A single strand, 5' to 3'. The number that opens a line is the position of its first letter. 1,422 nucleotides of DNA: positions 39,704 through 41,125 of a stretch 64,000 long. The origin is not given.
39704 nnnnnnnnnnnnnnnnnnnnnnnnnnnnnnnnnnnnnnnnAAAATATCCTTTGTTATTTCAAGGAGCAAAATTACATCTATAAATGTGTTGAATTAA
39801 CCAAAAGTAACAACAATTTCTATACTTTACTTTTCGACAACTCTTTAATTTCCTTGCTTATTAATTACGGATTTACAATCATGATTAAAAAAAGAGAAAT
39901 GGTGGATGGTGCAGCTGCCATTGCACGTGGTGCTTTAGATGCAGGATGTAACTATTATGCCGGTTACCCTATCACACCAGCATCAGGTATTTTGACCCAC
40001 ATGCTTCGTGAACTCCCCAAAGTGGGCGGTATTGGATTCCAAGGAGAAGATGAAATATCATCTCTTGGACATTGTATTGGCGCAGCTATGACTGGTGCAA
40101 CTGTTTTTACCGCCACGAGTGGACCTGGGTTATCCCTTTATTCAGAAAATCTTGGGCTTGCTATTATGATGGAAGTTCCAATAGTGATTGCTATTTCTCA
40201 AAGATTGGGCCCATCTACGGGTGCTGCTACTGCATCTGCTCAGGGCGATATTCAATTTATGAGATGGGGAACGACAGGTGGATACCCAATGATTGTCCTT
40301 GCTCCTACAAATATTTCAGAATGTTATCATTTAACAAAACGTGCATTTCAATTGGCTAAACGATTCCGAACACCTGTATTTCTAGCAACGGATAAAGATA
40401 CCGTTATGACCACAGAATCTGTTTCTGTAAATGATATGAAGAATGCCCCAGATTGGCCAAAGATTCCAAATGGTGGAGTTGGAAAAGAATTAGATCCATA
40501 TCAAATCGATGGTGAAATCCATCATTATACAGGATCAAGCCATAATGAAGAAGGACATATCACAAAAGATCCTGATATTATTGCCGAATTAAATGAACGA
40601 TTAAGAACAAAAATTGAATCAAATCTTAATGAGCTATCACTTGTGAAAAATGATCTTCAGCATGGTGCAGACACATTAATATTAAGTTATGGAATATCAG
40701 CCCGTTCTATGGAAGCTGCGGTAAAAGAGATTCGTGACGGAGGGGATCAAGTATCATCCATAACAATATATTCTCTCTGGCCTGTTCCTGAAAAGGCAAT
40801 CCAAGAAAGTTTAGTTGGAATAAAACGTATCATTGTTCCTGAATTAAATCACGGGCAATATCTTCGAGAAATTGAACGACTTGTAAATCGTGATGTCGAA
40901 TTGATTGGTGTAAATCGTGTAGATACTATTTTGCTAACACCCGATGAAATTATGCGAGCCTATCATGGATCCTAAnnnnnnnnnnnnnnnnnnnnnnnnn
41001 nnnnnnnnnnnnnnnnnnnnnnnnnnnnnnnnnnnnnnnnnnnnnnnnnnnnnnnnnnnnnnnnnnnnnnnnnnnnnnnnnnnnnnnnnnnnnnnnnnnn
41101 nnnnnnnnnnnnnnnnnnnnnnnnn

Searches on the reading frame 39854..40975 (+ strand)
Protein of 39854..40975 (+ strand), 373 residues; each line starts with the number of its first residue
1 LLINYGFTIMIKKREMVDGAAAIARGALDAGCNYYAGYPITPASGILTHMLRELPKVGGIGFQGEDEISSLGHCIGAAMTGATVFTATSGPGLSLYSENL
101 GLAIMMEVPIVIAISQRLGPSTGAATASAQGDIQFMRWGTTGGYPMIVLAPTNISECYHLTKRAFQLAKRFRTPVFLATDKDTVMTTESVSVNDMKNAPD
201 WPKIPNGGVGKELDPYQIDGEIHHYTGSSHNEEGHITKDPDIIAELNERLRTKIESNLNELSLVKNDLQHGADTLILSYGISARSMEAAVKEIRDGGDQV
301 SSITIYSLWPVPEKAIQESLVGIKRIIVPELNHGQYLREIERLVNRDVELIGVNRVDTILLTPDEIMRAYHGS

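Call 80: search_protein_families(library=ncbifam, proteins=[window:39854-40975:+], max_evalue=1e-8)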
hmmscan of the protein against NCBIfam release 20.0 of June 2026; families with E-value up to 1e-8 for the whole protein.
window:39854-40975:+ (373 aa): 12 families
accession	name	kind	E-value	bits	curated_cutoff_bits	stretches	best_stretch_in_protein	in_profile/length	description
NF006412.0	PRK08659.1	equivalog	2.4e-107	359.4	411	1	12-369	3-372/378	2-oxoacid:acceptor oxidoreductase subunit alpha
TIGR03710.1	OAFO_sf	subfamily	1e-91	308.2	482.75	1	12-369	191-560/561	2-oxoacid:acceptor oxidoreductase subunit alpha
NF007206.0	PRK09627.1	equivalog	2.5e-82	276.8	579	1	15-368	3-370/375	2-oxoglutarate synthase subunit alpha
NF005507.0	PRK07119.1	subfamily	4.2e-63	213.3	399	1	13-369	3-344/352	3-methyl-2-oxobutanoate dehydrogenase subunit VorB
NF041170.1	Oxoac_fdxalpha_Archa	equivalog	5.6e-55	186.8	800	1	12-339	233-588/636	2-oxoacid:ferredoxin oxidoreductase subunit alpha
NF007201.0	PRK09622.1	equivalog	4.7e-21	75.2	590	1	10-190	6-182/405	2-oxoacid:ferredoxin oxidoreductase subunit alpha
NF040682.1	PorA_Arch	equivalog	1.3e-16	60.5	550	1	13-117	2-108/387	pyruvate synthase subunit PorA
TIGR03336.1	IOR_alpha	equivalog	1.5e-15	56.5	650.9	1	14-332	2-288/595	indolepyruvate ferredoxin oxidoreductase subunit alpha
NF045764.1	PhenlGlyoxDHPadG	equivalog_domain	1.2e-12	47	700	0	16-122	4-112/398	NADH-dependent phenylglyoxylate dehydrogenase subunit alpha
NF006232.0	PRK08366.1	equivalog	2.4e-12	46.2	646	1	13-117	6-112/394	2-ketoisovalerate ferredoxin oxidoreductase subunit alpha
NF006233.0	PRK08367.1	equivalog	3.2e-11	42.7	625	1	14-117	4-109/394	pyruvate ferredoxin oxidoreductase subunit alpha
NF045791.1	OxalOxredalpha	equivalog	5.7e-10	38.8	500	0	13-118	3-110/395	oxalate oxidoreductase subunit alpha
